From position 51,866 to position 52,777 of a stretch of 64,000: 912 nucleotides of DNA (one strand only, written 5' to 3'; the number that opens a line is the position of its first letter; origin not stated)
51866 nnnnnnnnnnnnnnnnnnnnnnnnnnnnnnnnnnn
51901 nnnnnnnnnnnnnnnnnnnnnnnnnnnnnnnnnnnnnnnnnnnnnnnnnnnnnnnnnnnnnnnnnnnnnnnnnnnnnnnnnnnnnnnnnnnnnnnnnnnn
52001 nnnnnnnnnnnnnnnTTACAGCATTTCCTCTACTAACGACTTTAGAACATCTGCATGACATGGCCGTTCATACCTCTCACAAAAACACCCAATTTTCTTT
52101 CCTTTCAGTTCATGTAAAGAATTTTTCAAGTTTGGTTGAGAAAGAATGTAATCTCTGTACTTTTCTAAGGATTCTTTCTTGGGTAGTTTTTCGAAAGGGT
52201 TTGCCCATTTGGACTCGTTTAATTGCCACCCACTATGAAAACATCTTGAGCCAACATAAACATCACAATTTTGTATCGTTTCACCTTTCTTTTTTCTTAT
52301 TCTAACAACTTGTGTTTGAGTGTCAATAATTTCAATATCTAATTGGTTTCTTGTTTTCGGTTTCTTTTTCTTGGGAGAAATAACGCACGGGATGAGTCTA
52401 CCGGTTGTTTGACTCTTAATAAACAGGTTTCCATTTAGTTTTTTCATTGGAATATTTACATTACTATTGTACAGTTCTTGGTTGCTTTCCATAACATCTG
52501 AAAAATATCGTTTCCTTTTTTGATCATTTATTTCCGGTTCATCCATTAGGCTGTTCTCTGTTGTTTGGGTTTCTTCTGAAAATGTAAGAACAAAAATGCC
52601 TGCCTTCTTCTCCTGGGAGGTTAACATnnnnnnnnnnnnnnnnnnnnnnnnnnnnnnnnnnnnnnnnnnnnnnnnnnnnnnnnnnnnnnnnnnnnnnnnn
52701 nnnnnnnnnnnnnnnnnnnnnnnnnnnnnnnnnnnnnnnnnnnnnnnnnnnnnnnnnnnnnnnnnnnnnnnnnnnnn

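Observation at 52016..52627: Bacterial/phage-type DUF4326 gene embedded between eukaryotic housekeeping genes (HGT candidate)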

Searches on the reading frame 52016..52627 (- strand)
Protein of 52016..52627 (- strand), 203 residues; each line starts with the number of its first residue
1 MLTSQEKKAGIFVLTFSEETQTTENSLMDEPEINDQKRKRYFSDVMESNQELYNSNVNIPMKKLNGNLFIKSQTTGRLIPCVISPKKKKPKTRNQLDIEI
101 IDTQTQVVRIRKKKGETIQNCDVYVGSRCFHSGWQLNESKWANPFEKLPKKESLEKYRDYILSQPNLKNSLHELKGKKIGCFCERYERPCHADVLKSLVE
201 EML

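Call 4: search_protein_families(library=pfam, proteins=[window:52016-52627:-], max_evalue=0.01)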
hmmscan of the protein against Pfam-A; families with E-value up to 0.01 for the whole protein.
window:52016-52627:- (203 aa): 2 families
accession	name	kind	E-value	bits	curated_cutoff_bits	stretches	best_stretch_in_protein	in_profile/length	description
PF14216.11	DUF4326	-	1.8e-15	57.8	25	1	112-196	2-81/82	Domain of unknown function (DUF4326)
PF22751.1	DUF488-N3a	-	0.0089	16.8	27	0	167-202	83-117/118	Active DUF488-N3 subclade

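Call 5: search_protein_families(library=phrogs, proteins=[window:52016-52627:-], max_evalue=0.01)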
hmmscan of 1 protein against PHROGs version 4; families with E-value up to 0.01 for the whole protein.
window:52016-52627:- (203 aa): 1 family
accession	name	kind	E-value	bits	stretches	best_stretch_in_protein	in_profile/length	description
phrog_464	-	unknown function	8.7e-20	72.5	1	103-201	190-287/322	unknown function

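Call 6: search_protein_families(library=ncbifam, proteins=[window:52016-52627:-], max_evalue=0.1)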
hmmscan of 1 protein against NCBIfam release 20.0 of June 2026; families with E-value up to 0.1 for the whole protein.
window:52016-52627:- (203 aa): 0 families

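Call 7: find_encoding_contigs(protein=window:52016-52627:-, flank=10000, max_places=6)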
Protein window:52016-52627:- (203 aa): 2 contigs read that carry it; 2 places shown.
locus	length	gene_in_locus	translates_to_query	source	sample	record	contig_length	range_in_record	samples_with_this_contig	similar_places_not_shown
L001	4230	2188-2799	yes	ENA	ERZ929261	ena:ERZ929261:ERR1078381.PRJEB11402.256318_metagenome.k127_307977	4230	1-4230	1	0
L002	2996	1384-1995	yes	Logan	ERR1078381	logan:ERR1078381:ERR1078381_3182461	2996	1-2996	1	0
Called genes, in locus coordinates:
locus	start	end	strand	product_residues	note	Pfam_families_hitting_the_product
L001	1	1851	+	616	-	?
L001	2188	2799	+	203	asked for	PF14216:DUF4326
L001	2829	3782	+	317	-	PF09739:MCM_bind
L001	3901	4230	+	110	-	?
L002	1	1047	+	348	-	?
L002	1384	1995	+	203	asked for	PF14216:DUF4326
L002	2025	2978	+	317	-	PF09739:MCM_bind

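Call 8: find_homologous_proteins(query=window:52016-52627:-)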
Query window:52016-52627:- (203 aa): 10 proteins with E <= 0.001 among 110 candidates.
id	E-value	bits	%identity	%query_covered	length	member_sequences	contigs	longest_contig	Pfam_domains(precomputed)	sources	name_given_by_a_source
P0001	8.7e-132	455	100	100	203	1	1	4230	PF14216.13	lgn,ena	-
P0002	1.9e-65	238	47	99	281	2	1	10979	PF14216.13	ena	-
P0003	2.9e-48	182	67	60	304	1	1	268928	PF14216.13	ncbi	ncbi:hypothetical protein ABK040_012340 [Willaertia magna]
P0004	5.8e-22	96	42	49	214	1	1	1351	PF14216.13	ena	-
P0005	2.2e-19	88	45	42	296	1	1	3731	PF14216.13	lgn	-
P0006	4.9e-18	83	45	49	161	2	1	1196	PF14216.13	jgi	jgi:hypothetical protein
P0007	2.1e-17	81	54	39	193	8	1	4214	PF14216.13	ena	-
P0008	3.2e-17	81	44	48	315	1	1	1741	PF00186.25,PF14216.13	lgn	-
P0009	1.7e-16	78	44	40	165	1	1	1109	PF14216.13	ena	-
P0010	8.9e-13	66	40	50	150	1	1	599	PF14216.13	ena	-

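Call 18: find_encoding_contigs(protein=P0003, flank=10000, max_places=3)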
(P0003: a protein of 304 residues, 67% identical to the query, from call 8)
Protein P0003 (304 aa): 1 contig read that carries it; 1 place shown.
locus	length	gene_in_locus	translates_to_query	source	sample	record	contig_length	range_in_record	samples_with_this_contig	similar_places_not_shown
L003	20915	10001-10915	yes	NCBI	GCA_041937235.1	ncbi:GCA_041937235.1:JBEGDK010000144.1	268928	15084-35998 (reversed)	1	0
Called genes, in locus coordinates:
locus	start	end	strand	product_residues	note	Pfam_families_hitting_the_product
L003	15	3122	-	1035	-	PF23414:Beta-prop_EML_2, PF24814:WD40_Prp19, PF25173:Beta-prop_WDR3_1st, PF24796:WDR55, PF24782:WD40_MABP1-WDR62_2nd, PF24807:WD40_CDC20-Fz, PF24814:WD40_Prp19, PF25173:Beta-prop_WDR3_1st, +35 more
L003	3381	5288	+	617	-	PF09739:MCM_bind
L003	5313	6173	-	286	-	-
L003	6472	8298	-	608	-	PF05148:Methyltransf_8 (weak), PF13489:Methyltransf_23, PF13847:Methyltransf_31 (weak), PF08241:Methyltransf_11, PF08242:Methyltransf_12 (weak), PF13649:Methyltransf_25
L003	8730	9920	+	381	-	PF02146:SIR2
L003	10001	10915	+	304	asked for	PF14216:DUF4326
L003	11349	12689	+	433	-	-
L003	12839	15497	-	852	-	-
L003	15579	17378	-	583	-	PF14360:PAP2_C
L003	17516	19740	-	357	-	-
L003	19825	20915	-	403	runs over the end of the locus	PF02595:Gly_kinase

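Call 19: find_encoding_contigs(protein=P0002, flank=10000, max_places=3)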
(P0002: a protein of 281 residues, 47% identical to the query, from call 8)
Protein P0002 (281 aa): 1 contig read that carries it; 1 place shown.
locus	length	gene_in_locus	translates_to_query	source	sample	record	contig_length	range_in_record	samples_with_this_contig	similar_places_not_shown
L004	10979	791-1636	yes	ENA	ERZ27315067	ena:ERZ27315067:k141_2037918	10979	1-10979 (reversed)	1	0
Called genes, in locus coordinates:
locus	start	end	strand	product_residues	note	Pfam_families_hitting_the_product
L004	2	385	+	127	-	?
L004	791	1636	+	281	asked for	PF14216:DUF4326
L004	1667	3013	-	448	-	PF07714:PK_Tyr_Ser-Thr, PF00069:Pkinase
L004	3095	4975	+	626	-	PF09445:Methyltransf_15 (weak), PF13489:Methyltransf_23, PF13847:Methyltransf_31 (weak), PF08241:Methyltransf_11, PF08242:Methyltransf_12 (faint), PF13649:Methyltransf_25 (weak)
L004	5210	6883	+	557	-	PF13847:Methyltransf_31 (faint), PF13489:Methyltransf_23, PF08241:Methyltransf_11, PF08242:Methyltransf_12 (weak), PF13649:Methyltransf_25 (weak)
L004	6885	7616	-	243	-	PF09739:MCM_bind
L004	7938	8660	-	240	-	PF09739:MCM_bind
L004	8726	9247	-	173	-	PF00025:Arf, PF09439:SRPRB, PF00071:Ras, PF04670:Gtr1_RagA, PF08477:Roc, PF00503:G-alpha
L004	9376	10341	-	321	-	-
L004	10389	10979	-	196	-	?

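Call 22: search_protein_representatives(protein=window:52016-52627:-)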
Query: 203 residues. Proteins with E-value up to 0.001 (for the whole library): 2466; up to 1e-10: 426; up to 1e-30: 5. The best 150 are listed.
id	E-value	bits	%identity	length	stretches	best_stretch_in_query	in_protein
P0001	2.8e-132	454.5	100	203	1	1-203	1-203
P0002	6.0e-66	238.1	69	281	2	65-201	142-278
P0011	4.8e-65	235.1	68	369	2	64-202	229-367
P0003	9.4e-49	182.0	58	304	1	48-201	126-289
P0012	6.1e-45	169.6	42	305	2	88-200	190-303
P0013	3.8e-27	111.5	50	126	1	85-201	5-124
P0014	3.3e-25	105.2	47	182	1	69-201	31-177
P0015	6.2e-25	104.3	35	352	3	138-198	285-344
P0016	6.4e-25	104.3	57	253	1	105-201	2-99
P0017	3.8e-24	101.7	55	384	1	106-202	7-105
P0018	1.1e-23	100.2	53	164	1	102-201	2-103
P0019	3.0e-23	98.8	53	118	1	103-199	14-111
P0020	3.1e-23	98.8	44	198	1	82-198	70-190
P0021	3.8e-23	98.5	49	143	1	104-201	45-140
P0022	7.6e-23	97.5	43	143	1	89-201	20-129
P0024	1.7e-22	96.3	49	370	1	105-201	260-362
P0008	1.0e-17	80.8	46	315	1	107-202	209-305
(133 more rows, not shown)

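Call 23: list_cluster_members(proteins=[P0011, P0012, P0013, P0014, P0015, P0016, P0017, P0018, P0019, P0020])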
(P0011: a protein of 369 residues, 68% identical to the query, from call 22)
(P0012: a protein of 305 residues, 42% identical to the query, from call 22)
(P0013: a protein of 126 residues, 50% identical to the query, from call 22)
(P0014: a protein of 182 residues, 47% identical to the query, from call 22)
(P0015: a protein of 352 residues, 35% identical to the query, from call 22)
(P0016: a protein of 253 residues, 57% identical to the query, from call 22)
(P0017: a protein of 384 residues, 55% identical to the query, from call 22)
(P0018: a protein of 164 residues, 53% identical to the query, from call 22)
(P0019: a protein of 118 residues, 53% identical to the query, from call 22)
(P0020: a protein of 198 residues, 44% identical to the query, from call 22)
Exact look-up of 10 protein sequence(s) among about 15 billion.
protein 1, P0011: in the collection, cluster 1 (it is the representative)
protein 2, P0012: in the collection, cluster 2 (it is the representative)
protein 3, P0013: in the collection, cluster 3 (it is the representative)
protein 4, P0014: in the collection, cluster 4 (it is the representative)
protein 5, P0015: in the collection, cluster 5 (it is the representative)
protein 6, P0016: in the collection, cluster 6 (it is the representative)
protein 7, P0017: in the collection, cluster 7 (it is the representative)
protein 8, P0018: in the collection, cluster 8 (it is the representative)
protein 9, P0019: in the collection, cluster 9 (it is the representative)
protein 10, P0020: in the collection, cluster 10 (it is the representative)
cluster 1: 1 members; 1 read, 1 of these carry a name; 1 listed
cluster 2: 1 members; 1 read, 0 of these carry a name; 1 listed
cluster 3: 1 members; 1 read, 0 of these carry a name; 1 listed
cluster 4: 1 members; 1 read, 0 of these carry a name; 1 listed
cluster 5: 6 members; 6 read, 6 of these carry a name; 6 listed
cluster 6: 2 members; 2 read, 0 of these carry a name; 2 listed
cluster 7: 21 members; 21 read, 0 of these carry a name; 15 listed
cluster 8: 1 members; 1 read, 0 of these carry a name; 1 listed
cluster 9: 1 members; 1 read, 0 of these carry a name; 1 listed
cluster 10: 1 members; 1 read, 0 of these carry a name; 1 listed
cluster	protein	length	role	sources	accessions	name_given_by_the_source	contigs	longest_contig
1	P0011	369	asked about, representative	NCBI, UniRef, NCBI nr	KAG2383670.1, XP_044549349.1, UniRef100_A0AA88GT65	hypothetical protein C9374_004341 [Naegleria lovaniensis] | DUF4326 domain-containing protein n=1 Tax=Naegleria lovaniensis TaxID=51637 ... | uncharacterized protein C9374_004341 [Naegleria lovaniensis]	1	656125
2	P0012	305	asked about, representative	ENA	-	-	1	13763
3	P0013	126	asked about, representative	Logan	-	-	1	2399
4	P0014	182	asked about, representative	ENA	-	-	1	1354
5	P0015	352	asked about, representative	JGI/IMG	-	hypothetical protein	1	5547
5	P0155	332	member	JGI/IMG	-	hypothetical protein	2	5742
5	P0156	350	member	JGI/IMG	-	hypothetical protein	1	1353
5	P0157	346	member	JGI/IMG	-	hypothetical protein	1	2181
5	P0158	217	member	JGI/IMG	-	hypothetical protein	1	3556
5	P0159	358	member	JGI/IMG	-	hypothetical protein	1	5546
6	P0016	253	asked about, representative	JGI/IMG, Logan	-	-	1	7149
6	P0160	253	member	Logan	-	-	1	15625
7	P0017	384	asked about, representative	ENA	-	-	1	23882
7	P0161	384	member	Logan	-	-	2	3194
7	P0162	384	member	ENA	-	-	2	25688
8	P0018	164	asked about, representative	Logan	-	-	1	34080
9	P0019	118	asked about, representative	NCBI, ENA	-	-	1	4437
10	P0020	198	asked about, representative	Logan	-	-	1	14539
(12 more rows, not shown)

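Call 54: predict_structure(alignment_id=A2)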
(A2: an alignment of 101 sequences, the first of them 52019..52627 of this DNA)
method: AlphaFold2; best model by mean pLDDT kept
length: 203 residues; sequences in the alignment: 101
mean_pLDDT: 73.7   pTM: 0.54
mean pLDDT of the five models: 73.7, 73.3, 73.2, 72.6, 71.0
residues with pLDDT >= 90: 75; 70-90: 30; 50-70: 67; < 50: 31
segments of 3 or more residues with pLDDT < 50: 1-4, 67-69, 76-78
pLDDT, mean of each block of 10 residues (from residue 1): 48 53 57 58 50 54 53 50 59 69 88 80 93 87 95 97 98 96 87 97 92
secondary structure, 60 per line:
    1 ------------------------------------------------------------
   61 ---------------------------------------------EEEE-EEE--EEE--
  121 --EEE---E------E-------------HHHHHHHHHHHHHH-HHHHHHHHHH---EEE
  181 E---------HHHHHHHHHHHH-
elements in order: E106-109 E111-113 E116-118 E123-125 H150-163 H165-174 E178-181 H191-202

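Call 58: find_encoding_contigs(protein=P0011, flank=10000, max_places=2)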
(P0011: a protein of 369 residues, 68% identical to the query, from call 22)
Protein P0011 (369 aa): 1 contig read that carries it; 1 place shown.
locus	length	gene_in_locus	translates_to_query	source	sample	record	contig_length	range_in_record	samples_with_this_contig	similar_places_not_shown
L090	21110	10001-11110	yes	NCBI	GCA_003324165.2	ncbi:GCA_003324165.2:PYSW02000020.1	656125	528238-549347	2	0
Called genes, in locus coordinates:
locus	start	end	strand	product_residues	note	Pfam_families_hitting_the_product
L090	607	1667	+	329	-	-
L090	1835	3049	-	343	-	PF04909:Amidohydro_2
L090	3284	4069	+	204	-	PF05378:Hydant_A_N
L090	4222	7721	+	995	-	PF01968:Hydantoinase_A, PF19278:Hydant_A_C, PF02538:Hydantoinase_B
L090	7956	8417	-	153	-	PF03879:Cgr1 (weak)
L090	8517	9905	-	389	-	PF24807:WD40_CDC20-Fz, PF24814:WD40_Prp19, PF25173:Beta-prop_WDR3_1st, PF25391:WD40_Gbeta, PF24796:WDR55, PF25168:Beta-prop_WDR36-Utp21_2nd, PF25175:Beta-prop_WDR5, PF23381:Beta-prop_IFT122_1st, +24 more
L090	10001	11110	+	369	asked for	PF14216:DUF4326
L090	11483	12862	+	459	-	-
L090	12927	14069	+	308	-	PF07065:D123, PF18299:R2K_2 (weak), PF14243:R2K_3 (weak)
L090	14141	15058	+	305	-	PF09445:Methyltransf_15 (weak)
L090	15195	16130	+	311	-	PF05148:Methyltransf_8 (weak), PF01209:Ubie_methyltran, PF13489:Methyltransf_23, PF13847:Methyltransf_31, PF08241:Methyltransf_11, PF08242:Methyltransf_12, PF13649:Methyltransf_25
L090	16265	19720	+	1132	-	PF00150:Cellulase (weak), PF00270:DEAD, PF00271:Helicase_C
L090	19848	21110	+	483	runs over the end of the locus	PF11443:DUF2828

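Call 62: search_protein_families(library=pfam, proteins=[P0017, P0016, P0008, P0005, P0024], max_evalue=0.001)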
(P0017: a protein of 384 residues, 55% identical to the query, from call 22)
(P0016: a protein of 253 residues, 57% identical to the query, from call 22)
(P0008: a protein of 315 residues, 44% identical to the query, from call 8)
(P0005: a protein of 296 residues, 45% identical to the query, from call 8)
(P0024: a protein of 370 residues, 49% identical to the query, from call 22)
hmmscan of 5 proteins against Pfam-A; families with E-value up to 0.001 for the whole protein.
P0017 (384 aa): 3 families
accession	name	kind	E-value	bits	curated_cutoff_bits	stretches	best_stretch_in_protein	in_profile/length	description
PF14216.11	DUF4326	-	4.6e-15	56.5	25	1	12-100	1-82/82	Domain of unknown function (DUF4326)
PF08719.17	NADAR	-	1.1e-09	39.1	35.1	1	124-278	9-157/163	NADAR domain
PF22751.1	DUF488-N3a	-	0.00099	19.8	27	0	69-103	81-115/118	Active DUF488-N3 subclade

P0016 (253 aa): 2 families
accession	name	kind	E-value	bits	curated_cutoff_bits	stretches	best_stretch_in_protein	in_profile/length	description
PF14216.11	DUF4326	-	1.5e-23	83.7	25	1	8-95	1-82/82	Domain of unknown function (DUF4326)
PF00692.24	dUTPase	-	4e-15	56.2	22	1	123-251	3-128/129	dUTPase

P0008 (315 aa): 2 families
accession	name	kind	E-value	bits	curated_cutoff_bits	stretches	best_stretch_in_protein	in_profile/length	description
PF00186.24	DHFR_1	-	4.4e-30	104.9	25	1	29-201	2-159/159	Dihydrofolate reductase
PF14216.11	DUF4326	-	8.1e-24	84.5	25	1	213-299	1-81/82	Domain of unknown function (DUF4326)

P0005 (296 aa): 3 families
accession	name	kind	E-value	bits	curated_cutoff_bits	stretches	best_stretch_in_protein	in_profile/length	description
PF14216.11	DUF4326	-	1.9e-24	86.5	25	1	205-291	2-82/82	Domain of unknown function (DUF4326)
PF04434.22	SWIM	-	0.00018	21.4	19.6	1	51-74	12-35/38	SWIM zinc finger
PF08746.17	zf-RING-like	-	0.00075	20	26.6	0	120-161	1-43/43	RING-like domain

P0024 (370 aa): 1 family
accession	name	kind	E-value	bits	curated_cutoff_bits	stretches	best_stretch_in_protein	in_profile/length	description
PF14216.11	DUF4326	-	7.4e-22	78.2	25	1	267-358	2-82/82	Domain of unknown function (DUF4326)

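Call 65: fold_search(model_id=the predicted structure, library=viral)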
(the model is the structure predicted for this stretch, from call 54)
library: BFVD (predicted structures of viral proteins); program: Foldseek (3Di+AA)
matches with E <= 10: 37; with E <= 0.001: 24
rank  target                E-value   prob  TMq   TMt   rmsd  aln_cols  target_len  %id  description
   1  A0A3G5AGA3            8.6e-12  1.00  0.45  0.67  13.0       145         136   34  DUF4326 domain-containing protein [Solumvirus sp.]
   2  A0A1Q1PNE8            1.7e-10  1.00  0.45  0.42   1.1       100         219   39  (no name in the UniProt tables at hand)
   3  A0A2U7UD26            5.3e-10  1.00  0.48  0.40   8.1       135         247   31  DUF4326 domain-containing protein [Pandoravirus neocaledonia]
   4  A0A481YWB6            6.0e-10  1.00  0.46  0.12  15.7       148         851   34  DUF4326 domain-containing protein [Marseillevirus LCMAC103]
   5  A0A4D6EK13            6.0e-10  1.00  0.47  0.37  11.6       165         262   28  DUF4326 domain-containing protein [Pandoravirus celtis]
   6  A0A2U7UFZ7            2.0e-09  1.00  0.46  0.48  15.2       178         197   25  DUF4326 domain-containing protein [Pandoravirus macleodensis]
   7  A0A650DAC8            3.9e-09  1.00  0.45  0.69   2.1       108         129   36  (no name in the UniProt tables at hand)
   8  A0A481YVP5            1.2e-08  1.00  0.44  0.19   1.7        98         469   38  alpha-L-fucosidase [Marseillevirus LCMAC103]
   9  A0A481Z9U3            1.6e-08  1.00  0.42  0.32   3.1       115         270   36  DUF4326 domain-containing protein [Pithovirus LCPAC401]
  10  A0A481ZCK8            1.9e-08  1.00  0.40  0.12  13.4       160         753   27  DUF4326 domain-containing protein [Pithovirus LCPAC404]
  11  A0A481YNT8            4.0e-08  1.00  0.43  0.41   3.2       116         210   30  DUF4326 domain-containing protein [Pithovirus LCDPAC01]
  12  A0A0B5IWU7            4.0e-08  1.00  0.47  0.28  14.4       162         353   28  DUF4326 domain-containing protein [Pandoravirus inopinatum]
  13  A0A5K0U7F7            5.5e-08  1.00  0.37  0.37  16.7       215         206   23  DUF4326 domain-containing protein [Yasminevirus sp. GU-2018]
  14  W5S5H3                8.3e-08  1.00  0.45  0.20  16.1       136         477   31  DUF4326 domain-containing protein [Pithovirus sibericum]
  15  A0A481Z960            1.2e-07  1.00  0.43  0.72   2.8       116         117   34  DUF4326 domain-containing protein [Pithovirus LCPAC304]
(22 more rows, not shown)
